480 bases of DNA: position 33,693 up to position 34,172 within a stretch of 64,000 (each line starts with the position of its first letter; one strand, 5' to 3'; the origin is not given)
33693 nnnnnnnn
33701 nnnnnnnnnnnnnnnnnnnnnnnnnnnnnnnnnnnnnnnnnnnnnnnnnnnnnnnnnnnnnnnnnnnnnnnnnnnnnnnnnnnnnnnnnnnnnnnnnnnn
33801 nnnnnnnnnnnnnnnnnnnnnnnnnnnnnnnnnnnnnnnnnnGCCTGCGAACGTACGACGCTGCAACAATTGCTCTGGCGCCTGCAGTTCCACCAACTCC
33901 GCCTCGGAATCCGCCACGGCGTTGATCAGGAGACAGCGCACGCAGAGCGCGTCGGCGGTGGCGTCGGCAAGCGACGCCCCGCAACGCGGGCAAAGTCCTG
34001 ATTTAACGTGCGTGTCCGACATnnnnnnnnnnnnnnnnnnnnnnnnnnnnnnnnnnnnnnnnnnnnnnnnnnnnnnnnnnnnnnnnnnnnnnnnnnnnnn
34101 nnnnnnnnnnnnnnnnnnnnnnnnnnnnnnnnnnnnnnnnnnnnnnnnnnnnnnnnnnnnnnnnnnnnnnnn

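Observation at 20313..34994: Co-directional sigma - WD40 kinase - tpsA - tpsB array: a two-partner secretion system apparently placed under a dedicated ECF/kinase module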

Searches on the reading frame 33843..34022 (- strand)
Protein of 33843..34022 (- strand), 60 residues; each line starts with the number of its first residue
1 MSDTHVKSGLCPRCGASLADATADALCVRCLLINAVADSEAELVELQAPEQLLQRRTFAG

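Call 78: search_protein_families(library=pfam, proteins=[window:33843-34022:-], max_evalue=10)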
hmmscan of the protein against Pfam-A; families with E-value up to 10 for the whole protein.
seq(60 aa): 4 families
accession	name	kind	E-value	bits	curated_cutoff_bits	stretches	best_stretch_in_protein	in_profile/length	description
PF12773.13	DZR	-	0.035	14.7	27.3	1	5-30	9-30/45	Double zinc ribbon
PF18912.6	DZR_2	-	0.04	14.2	27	1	6-30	34-55/56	Double zinc ribbon domain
PF04981.18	NMD3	-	0.13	12.2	24.9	1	11-33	1-22/243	NMD3 family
PF14787.11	zf-CCHC_5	-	0.24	11.6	27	1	8-15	2-9/36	GAG-polyprotein viral zinc-finger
